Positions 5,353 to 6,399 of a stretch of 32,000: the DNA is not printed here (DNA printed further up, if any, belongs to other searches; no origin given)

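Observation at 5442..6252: AT-rich opposite-strand moron with a perfect promoter: a SEC-C + YkgJ-type cysteine-cluster protein embedded in the Mu-like early/middle region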

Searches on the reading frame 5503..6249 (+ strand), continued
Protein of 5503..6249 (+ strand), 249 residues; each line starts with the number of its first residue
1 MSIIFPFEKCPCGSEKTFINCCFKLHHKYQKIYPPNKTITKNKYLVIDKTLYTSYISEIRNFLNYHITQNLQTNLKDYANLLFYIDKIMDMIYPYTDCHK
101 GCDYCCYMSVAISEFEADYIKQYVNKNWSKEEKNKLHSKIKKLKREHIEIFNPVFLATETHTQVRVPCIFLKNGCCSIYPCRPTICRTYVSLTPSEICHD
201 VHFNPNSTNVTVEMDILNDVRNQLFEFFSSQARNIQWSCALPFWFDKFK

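Call 29: predict_structure(alignment_id=A1)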
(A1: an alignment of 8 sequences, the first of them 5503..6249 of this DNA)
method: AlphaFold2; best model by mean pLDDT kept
length: 249 residues; sequences in the alignment: 8
mean_pLDDT: 69.5   pTM: 0.70
mean pLDDT of the five models: 69.5, 65.4, 64.8, 64.5, 60.7
residues with pLDDT >= 90: 47; 70-90: 96; 50-70: 50; < 50: 56
segments of 3 or more residues with pLDDT < 50: 1-3, 34-43, 93-106, 189-215
pLDDT, mean of each block of 10 residues (from residue 1): 58 77 67 46 59 87 94 93 79 41 44 83 93 91 86 72 69 72 65 34 33 53 85 73 83
secondary structure, 60 per line:
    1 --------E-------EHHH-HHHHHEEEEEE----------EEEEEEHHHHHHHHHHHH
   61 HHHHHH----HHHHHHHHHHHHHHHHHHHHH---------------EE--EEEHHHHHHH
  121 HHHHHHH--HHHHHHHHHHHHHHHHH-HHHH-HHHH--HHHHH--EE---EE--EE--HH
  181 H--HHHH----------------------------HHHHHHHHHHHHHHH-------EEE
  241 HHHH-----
elements in order: H22-26 E27-32 E43-48 H49-66 H71-91 E111-113 H114-127 H130-146 H148-151 H153-156 H159-163 H184-187 H216-230 E238-240 H241-244

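Call 32: search_protein_representatives(alignment_id=A1)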
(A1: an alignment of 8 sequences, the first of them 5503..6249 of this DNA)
Query: 8 sequences, 248 profile positions. Proteins with E-value up to 0.001 (for the whole library): 6298; up to 1e-10: 520; up to 1e-30: 4. The best 150 are listed.
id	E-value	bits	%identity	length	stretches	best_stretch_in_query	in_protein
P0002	2.6e-126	437.0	-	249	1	1-248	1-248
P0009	9.3e-60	219.0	-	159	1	89-247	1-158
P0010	8.6e-34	134.0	-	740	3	76-200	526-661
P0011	2.0e-33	132.8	-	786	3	96-199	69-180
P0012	4.2e-29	118.6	-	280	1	6-246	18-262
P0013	7.3e-27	111.3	-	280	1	7-214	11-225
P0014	1.9e-26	109.9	-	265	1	6-248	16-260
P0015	1.5e-25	107.0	-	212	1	6-200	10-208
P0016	1.5e-25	107.0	-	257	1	8-225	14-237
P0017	1.8e-25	106.8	-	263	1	4-246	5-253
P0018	3.1e-25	106.0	-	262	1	7-214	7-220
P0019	3.2e-24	102.6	-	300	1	5-246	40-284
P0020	2.1e-23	100.0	-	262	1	8-200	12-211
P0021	2.7e-23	99.6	-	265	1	7-247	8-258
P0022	1.2e-22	97.4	-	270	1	7-245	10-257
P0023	1.5e-22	97.1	-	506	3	95-200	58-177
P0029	4.7e-22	95.5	-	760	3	94-200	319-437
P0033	2.6e-21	93.1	-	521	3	96-200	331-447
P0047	7.0e-19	85.2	-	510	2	96-203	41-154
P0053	6.0e-18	82.1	-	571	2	96-202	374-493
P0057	2.6e-17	80.0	-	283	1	8-199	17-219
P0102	1.7e-14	70.8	-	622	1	85-210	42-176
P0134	1.2e-13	68.0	-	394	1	95-220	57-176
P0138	1.4e-13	67.8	-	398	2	96-199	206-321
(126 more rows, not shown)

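Call 33: fold_search(model_id=the predicted structure, library=pdb)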
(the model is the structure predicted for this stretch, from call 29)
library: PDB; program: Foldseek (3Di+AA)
matches with E <= 10: 10; with E <= 0.001: 0
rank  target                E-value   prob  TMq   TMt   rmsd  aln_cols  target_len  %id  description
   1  4u1c_A                2.8e+00  0.02  0.12  0.12  20.5       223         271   13  Crystal structure of the eIF3a/eIF3c PCI-domain heterodimer (released 2014-09-10)
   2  6gn0_C                3.5e+00  0.02  0.14  0.14  13.9       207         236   12  Exoenzyme S from Pseudomonas aeruginosa in complex with human 14-3-3 protein beta, tetrameric crystal form (released 2018-09-26)
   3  6f08_A                3.9e+00  0.02  0.13  0.14  13.8       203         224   11  14-3-3 zeta in complex with the human Son of sevenless homolog 1 (SOS1) (released 2018-02-14)
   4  6fna_B                5.3e+00  0.01  0.13  0.14  13.8       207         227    9  Mono- and bivalent 14-3-3 inhibitors for characterizing supramolecular lysine-PEG interactions in proteins (released 2018-07-04)
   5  3nrh_A                6.6e+00  0.09  0.16  0.25   7.4        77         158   12  Crystal Structure of protein BF1032 from Bacteroides fragilis, Northeast Structural Genomics Consortium Target BfR309 (released 2010-08-25)
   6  8wf6_D                8.1e+00  0.01  0.12  0.13  13.3       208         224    9  14-3-3 zeta complexed with S559 phosphorylated peptide derived from GPIb alpha cytoplasmic domain (released 2024-09-25)
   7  1a38_A                8.5e+00  0.01  0.13  0.14  11.4       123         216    9  14-3-3 PROTEIN ZETA BOUND TO R18 PEPTIDE (released 1999-03-02)
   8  1jbr_A                9.5e+00  0.04  0.09  0.14   3.5        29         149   14  Crystal Structure of the Ribotoxin Restrictocin and a 31-mer SRD RNA Inhibitor (released 2001-10-26)
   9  8g9j                  1.0e+01  0.11  0.17  0.21   9.2        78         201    5  Geometrically programmable nanomaterial construction using regularized protein building blocks (released 2024-03-13)
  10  5ks6_MODEL_1_A        1.0e+01  0.03  0.14  0.24   9.4        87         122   15  Recognition and targeting mechanisms by chaperones in flagella assembly and operation (released 2016-08-17)

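Call 34: fold_search(model_id=the predicted structure, library=viral)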
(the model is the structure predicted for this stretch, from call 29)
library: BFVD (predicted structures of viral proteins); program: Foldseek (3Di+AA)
matches with E <= 10: 88; with E <= 0.001: 0
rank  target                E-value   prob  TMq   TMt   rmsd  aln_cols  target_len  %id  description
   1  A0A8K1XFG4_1          4.9e-01  0.03  0.11  0.03  22.3       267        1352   13  (no name in the UniProt tables at hand)
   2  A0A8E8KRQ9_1          9.2e-01  0.08  0.20  0.07  18.4       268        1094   13  Replication protein 1a (Fragment) [Bemisia tabaci bromo-like virus 4]
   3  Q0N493                1.1e+00  0.06  0.19  0.14  22.1       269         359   10  Uncharacterized protein [Clanis bilineata nucleopolyhedrovirus]
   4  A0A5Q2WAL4            1.5e+00  0.13  0.15  0.25   8.4        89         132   16  (no name in the UniProt tables at hand)
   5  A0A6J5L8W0            1.8e+00  0.01  0.10  0.08  27.4       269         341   10  Flagellar basal-body/hook protein, C-terminal domain containing protein [uncultured Caudovirales phage]
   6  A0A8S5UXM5            1.9e+00  0.03  0.15  0.11  17.4       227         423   10  Replication associated protein [Microviridae sp. ctb4Q28]
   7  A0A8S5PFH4            2.0e+00  0.03  0.13  0.13  20.6       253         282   12  Uncharacterized protein [Siphoviridae sp. ctM5A27]
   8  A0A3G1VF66            2.1e+00  0.15  0.12  0.11   8.7        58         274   16  Replication protein 1a (Fragment) [Brome mosaic virus]
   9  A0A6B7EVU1            2.1e+00  0.06  0.11  0.12  12.0        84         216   11  (no name in the UniProt tables at hand)
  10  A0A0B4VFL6            2.1e+00  0.03  0.16  0.15  16.1       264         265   10  Uncharacterized protein [Tipula oleracea nudivirus]
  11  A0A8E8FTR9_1          2.4e+00  0.01  0.11  0.04  19.9       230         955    7  Replication protein 1a [Bemisia tabaci bromo-like virus 3]
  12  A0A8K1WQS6            2.5e+00  0.04  0.12  0.11  17.0       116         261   10  RdRp catalytic domain-containing protein (Fragment) [Riboviria sp.]
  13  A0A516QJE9            3.1e+00  0.09  0.14  0.09  10.1        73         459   15  1a protein (Fragment) [Cucumber mosaic virus]
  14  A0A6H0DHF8            3.2e+00  0.04  0.12  0.08  11.8       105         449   11  RNA-directed RNA polymerase (Fragment) [Halvorsen virus]
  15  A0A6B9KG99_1          3.2e+00  0.01  0.15  0.05  25.3       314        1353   12  Replicase large subunit [Atrato Virga-like virus 1]
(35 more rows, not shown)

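Call 35: search_protein_families(library=pfam, proteins=[P0010, P0011, P0023, P0029, P0033, P0047, P0053, P0102, P0134, P0138], max_evalue=0.01)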
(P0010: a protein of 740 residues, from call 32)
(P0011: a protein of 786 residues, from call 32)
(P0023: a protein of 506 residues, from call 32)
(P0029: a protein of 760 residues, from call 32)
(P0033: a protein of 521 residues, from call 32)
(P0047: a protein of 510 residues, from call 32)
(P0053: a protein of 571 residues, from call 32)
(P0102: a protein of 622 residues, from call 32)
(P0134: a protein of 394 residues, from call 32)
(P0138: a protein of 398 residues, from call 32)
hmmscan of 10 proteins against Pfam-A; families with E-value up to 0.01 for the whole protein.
P0010 (740 aa): 1 family
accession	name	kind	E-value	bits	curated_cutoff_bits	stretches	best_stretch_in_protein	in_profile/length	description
PF03692.20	CxxCxxCC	-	1e-24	87.4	23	3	549-651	2-70/85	Putative zinc- or iron-chelating domain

P0011 (786 aa): 1 family
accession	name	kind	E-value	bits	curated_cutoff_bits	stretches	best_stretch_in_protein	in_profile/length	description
PF03692.20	CxxCxxCC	-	3.3e-27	95.4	23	3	310-414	2-70/85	Putative zinc- or iron-chelating domain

P0023 (506 aa): 1 family
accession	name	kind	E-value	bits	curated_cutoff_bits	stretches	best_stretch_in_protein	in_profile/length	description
PF03692.20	CxxCxxCC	-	4.5e-16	59.8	23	2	61-167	2-70/85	Putative zinc- or iron-chelating domain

P0029 (760 aa): 2 families
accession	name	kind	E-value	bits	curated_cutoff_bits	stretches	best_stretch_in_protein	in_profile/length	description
PF03692.20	CxxCxxCC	-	5.5e-23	81.9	23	3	323-428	2-71/85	Putative zinc- or iron-chelating domain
PF02433.20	FixO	-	0.0048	16.9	29.6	0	293-344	25-79/219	Cytochrome C oxidase, mono-heme subunit/FixO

P0033 (521 aa): 1 family
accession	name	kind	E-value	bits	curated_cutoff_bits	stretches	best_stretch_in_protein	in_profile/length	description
PF03692.20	CxxCxxCC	-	2.9e-19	70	23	2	63-178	2-72/85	Putative zinc- or iron-chelating domain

P0047 (510 aa): 1 family
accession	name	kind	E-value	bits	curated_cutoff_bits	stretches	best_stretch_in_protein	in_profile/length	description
PF03692.20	CxxCxxCC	-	9.4e-20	71.5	23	2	43-142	2-71/85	Putative zinc- or iron-chelating domain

P0053 (571 aa): 2 families
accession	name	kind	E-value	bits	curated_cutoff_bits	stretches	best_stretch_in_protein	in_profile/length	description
PF03692.20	CxxCxxCC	-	2.1e-17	64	23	2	67-173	2-71/85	Putative zinc- or iron-chelating domain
PF20228.3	DUF6587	-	0.003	18.7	27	0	40-74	41-75/82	Family of unknown function (DUF6587)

P0102 (622 aa): 1 family
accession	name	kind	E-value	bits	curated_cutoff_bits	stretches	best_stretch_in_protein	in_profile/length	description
PF03692.20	CxxCxxCC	-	8.2e-06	26.9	23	1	57-157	2-71/85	Putative zinc- or iron-chelating domain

P0134 (394 aa): 1 family
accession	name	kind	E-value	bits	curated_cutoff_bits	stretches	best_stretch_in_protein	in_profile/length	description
PF03692.20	CxxCxxCC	-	9.4e-08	33.1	23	1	59-149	1-71/85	Putative zinc- or iron-chelating domain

P0138 (398 aa): 1 family
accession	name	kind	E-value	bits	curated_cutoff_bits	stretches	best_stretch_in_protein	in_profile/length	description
PF03692.20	CxxCxxCC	-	4.1e-13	50.3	23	2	208-313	2-71/85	Putative zinc- or iron-chelating domain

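Call 37: find_related_loci(query=A1, collection=viral_contigs, flank=8000)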
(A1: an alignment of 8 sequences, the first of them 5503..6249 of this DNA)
Query A1 (249 aa) in viral_contigs; peptide patterns used: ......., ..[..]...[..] (x = any residue, [..] = any of these).
119 stretches matched a pattern; 4 encode a relative of the query (tblastn E <= 1e-3); 4 distinct loci.
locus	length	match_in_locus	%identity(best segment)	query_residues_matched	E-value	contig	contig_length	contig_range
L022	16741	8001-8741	56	1-248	1e-95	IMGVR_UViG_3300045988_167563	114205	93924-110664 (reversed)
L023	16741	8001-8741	56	1-248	1e-95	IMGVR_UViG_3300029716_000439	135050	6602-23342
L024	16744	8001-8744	52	1-248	1e-88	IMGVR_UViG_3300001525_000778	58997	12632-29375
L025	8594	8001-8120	44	4-44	2e-5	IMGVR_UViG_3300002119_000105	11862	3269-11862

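Call 41: find_related_loci(query=A1, collection=genome_contigs, flank=8000)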
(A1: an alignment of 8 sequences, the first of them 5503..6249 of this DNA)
Query A1 (249 aa) in genome_contigs; peptide patterns used: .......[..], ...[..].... (x = any residue, [..] = any of these).
599 stretches matched a pattern (row limit reached: there are more); 2 encode a relative of the query (tblastn E <= 1e-3); 2 distinct loci.
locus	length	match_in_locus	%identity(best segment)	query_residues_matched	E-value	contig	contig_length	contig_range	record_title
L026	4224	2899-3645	74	1-249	4e-135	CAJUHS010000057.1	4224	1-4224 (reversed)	MAG TPA_asm: uncultured Oscillospiraceae bacterium isolate MGBC137711 genome assembly, contig: MGBC137711.57, whole geno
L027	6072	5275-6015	54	1-248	2e-91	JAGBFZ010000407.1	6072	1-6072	MAG: Oscillospiraceae bacterium isolate RGIG9084 Water_deer_Rectum.Co__c1380548, whole genome shotgun sequence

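Call 43: find_homologous_proteins(query=A3, max_evalue=1e-10)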
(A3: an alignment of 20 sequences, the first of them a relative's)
Query A3 (20 sequences) (280 aa, profile of the alignment): 74 proteins with E <= 1e-10 among 7391 candidates.
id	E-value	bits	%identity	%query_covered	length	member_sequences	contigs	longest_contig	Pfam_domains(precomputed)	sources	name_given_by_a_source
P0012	1.7e-82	295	100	100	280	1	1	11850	PF02810.22,PF03692.21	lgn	-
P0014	6.8e-79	283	33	93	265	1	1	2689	PF02810.22,PF03692.21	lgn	-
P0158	2.0e-74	269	50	97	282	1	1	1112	PF02810.22,PF03692.21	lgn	-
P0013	1.2e-71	260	30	74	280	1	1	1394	PF03692.21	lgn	-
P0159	4.2e-68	248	48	97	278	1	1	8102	PF02810.22,PF03692.21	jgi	jgi:Fe-S-cluster containining protein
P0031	6.3e-66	241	33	88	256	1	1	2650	PF03692.21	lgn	-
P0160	1.0e-65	240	38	74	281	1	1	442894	PF03692.21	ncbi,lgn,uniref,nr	ncbi:hypothetical protein SAMN02745163_00088 [Clostridium cavendishii DSM 21758]|uniref:Zinc-or iron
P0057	1.3e-65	240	34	80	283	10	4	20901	PF03692.21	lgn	-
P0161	1.8e-46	177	35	76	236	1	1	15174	PF02810.22,PF03692.21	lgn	-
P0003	5.5e-35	139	33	86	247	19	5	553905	PF03692.21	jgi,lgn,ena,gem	-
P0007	1.1e-28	119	30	86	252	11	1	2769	-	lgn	-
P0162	2.0e-23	101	28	73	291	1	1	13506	PF02810.22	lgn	-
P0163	4.8e-23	100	28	73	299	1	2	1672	PF02810.22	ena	-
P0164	1.0e-22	99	29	73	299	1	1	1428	PF02810.22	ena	-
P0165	5.2e-22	97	26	42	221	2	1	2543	PF02810.22,PF03692.21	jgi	jgi:Fe-S-cluster containining protein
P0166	6.5e-22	96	27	42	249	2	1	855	PF02810.22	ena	-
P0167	6.9e-22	96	31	73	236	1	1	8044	PF02810.22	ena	-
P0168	1.2e-21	96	28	42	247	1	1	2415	PF02810.22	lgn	-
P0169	3.7e-21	94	26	78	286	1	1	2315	PF02810.22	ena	-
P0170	7.3e-21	93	26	74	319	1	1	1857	PF02810.22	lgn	-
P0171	1.3e-20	92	27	73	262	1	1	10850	PF02810.22,PF03692.21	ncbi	-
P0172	1.5e-20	92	27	38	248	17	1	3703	PF02810.22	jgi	-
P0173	1.6e-20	92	30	79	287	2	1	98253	PF02810.22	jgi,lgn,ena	-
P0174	2.7e-20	91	29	40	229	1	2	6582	PF02810.22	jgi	jgi:Fe-S-cluster containining protein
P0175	2.8e-20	91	29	42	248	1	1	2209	PF02810.22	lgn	-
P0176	3.0e-20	91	26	73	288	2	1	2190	PF02810.22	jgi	jgi:Fe-S-cluster containining protein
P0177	3.4e-20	91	26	74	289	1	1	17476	PF02810.22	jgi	jgi:hypothetical protein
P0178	5.3e-20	90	26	48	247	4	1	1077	PF02810.22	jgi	jgi:Fe-S-cluster containining protein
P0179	9.3e-20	89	23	56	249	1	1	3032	PF02810.22,PF03692.21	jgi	jgi:hypothetical protein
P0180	9.4e-20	89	29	38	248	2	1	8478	PF02810.22,PF03692.21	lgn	-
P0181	9.7e-20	89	25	42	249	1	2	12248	PF02810.22,PF03692.21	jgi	jgi:hypothetical protein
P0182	2.7e-19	88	68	8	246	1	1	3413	PF02810.22,PF03692.21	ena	-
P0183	4.0e-19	87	24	73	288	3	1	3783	PF02810.22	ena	-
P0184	4.2e-19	87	28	56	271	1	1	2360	PF02810.22,PF03692.21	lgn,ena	-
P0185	4.8e-19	87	68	8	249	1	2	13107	PF02810.22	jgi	jgi:hypothetical protein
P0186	7.7e-19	86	26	84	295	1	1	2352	PF02810.22,PF03692.21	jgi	jgi:Fe-S-cluster containining protein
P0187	9.6e-19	86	79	7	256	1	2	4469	PF02810.22,PF03692.21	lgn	-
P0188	1.2e-18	86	28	73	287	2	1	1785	PF02810.22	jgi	jgi:Fe-S-cluster containining protein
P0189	1.4e-18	86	27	72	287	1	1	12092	PF02810.22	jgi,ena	-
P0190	1.7e-18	85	27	72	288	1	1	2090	PF02810.22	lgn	-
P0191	2.0e-18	85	24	51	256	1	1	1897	PF02810.22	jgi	jgi:hypothetical protein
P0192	2.5e-18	85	75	7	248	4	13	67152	PF02810.22,PF03692.21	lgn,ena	-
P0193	3.5e-18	84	68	8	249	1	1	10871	PF02810.22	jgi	jgi:Fe-S-cluster containining protein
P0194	3.6e-18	84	26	72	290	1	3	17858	PF02810.22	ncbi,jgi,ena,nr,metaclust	ncbi:MAG: hypothetical protein A2516_08470 [Alphaproteobacteria bacterium RIFOXYD12_FULL_60_8]|nr:MA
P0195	4.4e-18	84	29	54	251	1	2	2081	PF02810.22,PF03692.21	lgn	-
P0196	5.7e-18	84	25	86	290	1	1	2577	PF02810.22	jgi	jgi:hypothetical protein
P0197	8.1e-18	83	26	73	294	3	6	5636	PF02810.22,PF03692.21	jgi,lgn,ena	-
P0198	9.9e-18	83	27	72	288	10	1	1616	PF02810.22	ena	-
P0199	1.3e-17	82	26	41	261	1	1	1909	PF03692.21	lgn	-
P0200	1.5e-17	82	28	48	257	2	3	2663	PF02810.22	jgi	jgi:Fe-S-cluster containining protein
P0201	2.5e-17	81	27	73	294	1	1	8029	PF02810.22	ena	-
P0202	3.7e-17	81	27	72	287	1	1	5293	PF02810.22,PF03692.21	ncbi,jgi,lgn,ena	-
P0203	5.3e-17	80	23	42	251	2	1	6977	PF02810.22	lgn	-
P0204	8.7e-17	80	26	73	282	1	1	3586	PF02810.22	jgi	jgi:Fe-S-cluster containining protein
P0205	1.4e-16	79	27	72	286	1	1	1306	PF02810.22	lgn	-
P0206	3.9e-16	78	25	73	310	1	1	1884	PF02810.22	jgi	-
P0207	4.5e-16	77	26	42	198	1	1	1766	PF02810.22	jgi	jgi:hypothetical protein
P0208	6.0e-16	77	29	72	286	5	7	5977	PF02810.22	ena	-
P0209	1.2e-15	76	26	73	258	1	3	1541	PF02810.22,PF03692.21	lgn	-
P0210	1.3e-15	76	29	76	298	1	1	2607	PF02810.22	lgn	-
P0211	1.7e-15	75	25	73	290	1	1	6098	PF02810.22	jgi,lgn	-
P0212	2.1e-15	75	26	84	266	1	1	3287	PF02810.22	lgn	-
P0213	2.1e-15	75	29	73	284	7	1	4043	PF02810.22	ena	-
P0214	4.0e-15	74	25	86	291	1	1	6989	PF02810.22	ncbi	-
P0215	9.9e-15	73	28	53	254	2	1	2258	PF03692.21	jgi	jgi:Fe-S-cluster containining protein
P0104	1.2e-14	73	31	42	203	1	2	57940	PF03692.21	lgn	-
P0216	1.5e-14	72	36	39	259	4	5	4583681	PF03692.21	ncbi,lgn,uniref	ncbi:YkgJ family cysteine cluster protein [Maridesulfovibrio sp.]|uniref:YkgJ family cysteine cluste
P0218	6.1e-14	70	26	73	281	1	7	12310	PF02810.22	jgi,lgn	-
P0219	1.3e-13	69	26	50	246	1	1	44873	PF03692.21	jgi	jgi:Fe-S-cluster containining protein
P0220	1.6e-12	66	29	39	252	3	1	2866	PF03692.21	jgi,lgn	jgi:Fe-S-cluster containining protein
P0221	2.2e-12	65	28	38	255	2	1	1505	PF03692.21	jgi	-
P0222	3.2e-11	61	29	44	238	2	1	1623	PF03692.21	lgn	-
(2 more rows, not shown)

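Call 44: find_encoding_contigs(protein=P0160, flank=10000, max_places=2)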
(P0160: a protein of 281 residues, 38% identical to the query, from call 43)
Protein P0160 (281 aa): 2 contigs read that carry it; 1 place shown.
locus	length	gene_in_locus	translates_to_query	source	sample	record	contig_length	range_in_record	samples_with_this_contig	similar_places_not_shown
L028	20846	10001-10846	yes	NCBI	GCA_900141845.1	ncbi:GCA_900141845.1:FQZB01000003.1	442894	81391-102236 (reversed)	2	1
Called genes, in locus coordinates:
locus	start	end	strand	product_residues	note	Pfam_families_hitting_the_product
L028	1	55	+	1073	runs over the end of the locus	PF08455:SNF2_assoc, PF00176:SNF2-rel_dom, PF00270:DEAD, PF04851:ResIII, PF00271:Helicase_C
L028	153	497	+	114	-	PF13108:DUF3969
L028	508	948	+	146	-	-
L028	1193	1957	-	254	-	PF12724:Flavodoxin_5 (weak), PF13484:Fer4_16 (faint), PF14697:Fer4_21 (faint), PF12797:Fer4_2 (faint), PF13237:Fer4_10 (weak), PF00037:Fer4 (faint), PF12838:Fer4_7 (weak), PF13187:Fer4_9, +2 more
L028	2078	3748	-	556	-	PF00083:Sugar_tr (weak), PF07690:MFS_1, PF05977:MFS_3 (weak)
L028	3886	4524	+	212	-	PF00440:TetR_N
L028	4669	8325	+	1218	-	PF02574:S-methyl_trans, PF00809:Pterin_bind, PF02607:B12-binding_2, PF02310:B12-binding, PF02965:Met_synt_B12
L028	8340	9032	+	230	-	PF00389:2-Hacid_dh, PF02826:2-Hacid_dh_C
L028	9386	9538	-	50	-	-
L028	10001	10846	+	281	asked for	PF03692:CxxCxxCC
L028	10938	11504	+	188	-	-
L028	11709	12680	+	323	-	PF01832:Glucosaminidase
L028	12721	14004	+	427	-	-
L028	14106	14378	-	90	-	PF00708:Acylphosphatase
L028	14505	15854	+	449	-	PF00128:Alpha-amylase, PF18952:DUF5696 (weak)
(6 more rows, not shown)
